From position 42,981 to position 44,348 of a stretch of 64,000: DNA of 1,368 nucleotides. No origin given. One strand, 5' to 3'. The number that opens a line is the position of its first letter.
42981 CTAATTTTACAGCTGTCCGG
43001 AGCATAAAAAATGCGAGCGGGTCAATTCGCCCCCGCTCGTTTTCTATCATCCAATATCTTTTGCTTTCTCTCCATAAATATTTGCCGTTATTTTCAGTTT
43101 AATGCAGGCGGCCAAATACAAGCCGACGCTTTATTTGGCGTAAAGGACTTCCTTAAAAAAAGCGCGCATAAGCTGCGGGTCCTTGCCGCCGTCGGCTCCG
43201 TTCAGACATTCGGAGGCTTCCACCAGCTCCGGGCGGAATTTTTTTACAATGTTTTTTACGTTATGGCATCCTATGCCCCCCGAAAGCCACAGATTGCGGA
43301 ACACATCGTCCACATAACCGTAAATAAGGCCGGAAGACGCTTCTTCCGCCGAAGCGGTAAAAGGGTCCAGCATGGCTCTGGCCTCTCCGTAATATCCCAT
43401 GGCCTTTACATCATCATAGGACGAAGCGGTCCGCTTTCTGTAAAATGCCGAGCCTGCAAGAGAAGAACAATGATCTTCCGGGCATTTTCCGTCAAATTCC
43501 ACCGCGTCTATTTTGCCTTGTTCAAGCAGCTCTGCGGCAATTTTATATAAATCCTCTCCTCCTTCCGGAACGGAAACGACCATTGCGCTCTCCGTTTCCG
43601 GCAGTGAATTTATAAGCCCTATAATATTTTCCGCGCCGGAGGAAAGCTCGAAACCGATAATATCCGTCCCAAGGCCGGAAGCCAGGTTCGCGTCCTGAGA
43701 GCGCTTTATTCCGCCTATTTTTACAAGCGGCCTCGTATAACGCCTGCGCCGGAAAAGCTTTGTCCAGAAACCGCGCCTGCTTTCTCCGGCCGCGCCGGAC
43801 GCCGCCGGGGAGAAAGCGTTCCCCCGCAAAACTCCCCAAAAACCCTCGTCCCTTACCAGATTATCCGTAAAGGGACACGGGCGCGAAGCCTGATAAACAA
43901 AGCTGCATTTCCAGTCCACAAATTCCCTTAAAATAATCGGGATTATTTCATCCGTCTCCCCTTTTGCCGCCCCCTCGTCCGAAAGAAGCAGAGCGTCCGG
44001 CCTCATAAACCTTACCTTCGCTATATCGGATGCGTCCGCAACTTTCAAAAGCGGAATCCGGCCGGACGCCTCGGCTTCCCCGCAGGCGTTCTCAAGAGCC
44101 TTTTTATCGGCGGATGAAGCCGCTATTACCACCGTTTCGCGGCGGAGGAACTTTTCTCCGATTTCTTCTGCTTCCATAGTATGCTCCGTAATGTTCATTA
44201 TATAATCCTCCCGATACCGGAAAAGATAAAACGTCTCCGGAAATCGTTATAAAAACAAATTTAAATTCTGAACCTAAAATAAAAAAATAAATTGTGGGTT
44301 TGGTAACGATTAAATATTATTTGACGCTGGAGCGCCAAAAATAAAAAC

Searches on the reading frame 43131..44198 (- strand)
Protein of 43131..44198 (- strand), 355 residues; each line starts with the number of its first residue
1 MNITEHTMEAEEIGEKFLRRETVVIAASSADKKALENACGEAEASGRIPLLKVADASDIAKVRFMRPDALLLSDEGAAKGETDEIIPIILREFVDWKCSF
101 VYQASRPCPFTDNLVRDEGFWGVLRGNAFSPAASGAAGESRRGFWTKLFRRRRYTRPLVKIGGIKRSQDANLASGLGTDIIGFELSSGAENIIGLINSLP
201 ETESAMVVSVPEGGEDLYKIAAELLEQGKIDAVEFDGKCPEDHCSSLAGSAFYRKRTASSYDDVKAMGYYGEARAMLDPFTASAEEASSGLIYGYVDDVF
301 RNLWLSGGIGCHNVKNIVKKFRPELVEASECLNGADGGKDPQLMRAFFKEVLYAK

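Call 12: search_protein_families(library=pfam, proteins=[window:43131-44198:-], max_evalue=0.01)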
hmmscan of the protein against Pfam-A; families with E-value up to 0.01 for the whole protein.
window:43131-44198:- (355 aa): 1 family
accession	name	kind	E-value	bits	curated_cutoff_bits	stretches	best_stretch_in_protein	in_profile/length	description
PF00697.28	PRAI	-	0.0014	18.8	22.7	1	261-349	105-192/193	N-(5'phosphoribosyl)anthranilate (PRA) isomerase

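Call 29: find_homologous_proteins(query=window:43131-44198:-, max_evalue=0.00001)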
Query window:43131-44198:- (355 aa): 5 proteins with E <= 0.00001 among 8000 candidates.
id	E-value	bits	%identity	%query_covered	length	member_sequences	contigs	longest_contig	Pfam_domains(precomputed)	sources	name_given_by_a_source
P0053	7.6e-220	747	94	100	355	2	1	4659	-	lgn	-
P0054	8.6e-142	490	66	99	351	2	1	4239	-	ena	-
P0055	2.4e-30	124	30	90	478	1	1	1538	PF00697.29,PF00218.28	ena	-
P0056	1.6e-20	92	28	93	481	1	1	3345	PF00697.29,PF00218.28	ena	-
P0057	4.4e-17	80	31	75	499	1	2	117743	PF00697.29,PF00218.28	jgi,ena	-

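Call 30: find_encoding_contigs(protein=P0053, flank=10000, max_places=6)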
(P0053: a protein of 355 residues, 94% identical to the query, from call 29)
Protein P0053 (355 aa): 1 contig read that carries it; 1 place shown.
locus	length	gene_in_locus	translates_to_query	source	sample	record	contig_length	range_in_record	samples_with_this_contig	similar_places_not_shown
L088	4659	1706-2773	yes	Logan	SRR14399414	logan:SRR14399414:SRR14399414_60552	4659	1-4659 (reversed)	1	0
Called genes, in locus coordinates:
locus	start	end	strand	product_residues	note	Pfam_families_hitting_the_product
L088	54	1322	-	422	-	PF00512:HisKA, PF02518:HATPase_c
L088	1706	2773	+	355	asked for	-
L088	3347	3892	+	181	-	PF01420:Methylase_S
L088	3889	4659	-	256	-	?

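Call 31: find_encoding_contigs(protein=P0054, flank=10000, max_places=6)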
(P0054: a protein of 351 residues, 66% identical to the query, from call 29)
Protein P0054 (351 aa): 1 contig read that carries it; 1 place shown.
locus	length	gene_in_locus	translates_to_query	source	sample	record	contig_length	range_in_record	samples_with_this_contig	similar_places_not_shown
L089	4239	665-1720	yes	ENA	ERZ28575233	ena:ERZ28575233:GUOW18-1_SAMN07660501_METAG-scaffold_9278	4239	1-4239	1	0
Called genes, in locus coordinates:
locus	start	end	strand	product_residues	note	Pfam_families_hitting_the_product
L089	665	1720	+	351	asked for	-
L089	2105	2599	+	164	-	-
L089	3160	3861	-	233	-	PF01381:HTH_3, PF12844:HTH_19 (weak), PF13443:HTH_26 (weak), PF00717:Peptidase_S24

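Call 56: search_protein_families(library=phrogs, proteins=[window:43131-44198:-, L088:3347-3892:+, L088:3889-4659:-], max_evalue=0.001)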
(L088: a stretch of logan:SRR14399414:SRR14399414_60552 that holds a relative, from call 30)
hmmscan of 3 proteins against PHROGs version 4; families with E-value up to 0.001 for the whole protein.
window:43131-44198:- (355 aa): 0 families

L088:3347-3892:+ (181 aa): 2 families
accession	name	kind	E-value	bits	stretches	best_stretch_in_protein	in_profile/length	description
phrog_2668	-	unknown function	1.7e-21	77.3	1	2-174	19-194/554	-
phrog_30386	-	unknown function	0.00069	20.4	0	92-178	96-182/182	-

L088:3889-4659:- (256 aa): 1 family
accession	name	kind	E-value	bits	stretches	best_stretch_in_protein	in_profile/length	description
phrog_2668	-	unknown function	3.5e-17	63.1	1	79-254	249-432/554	-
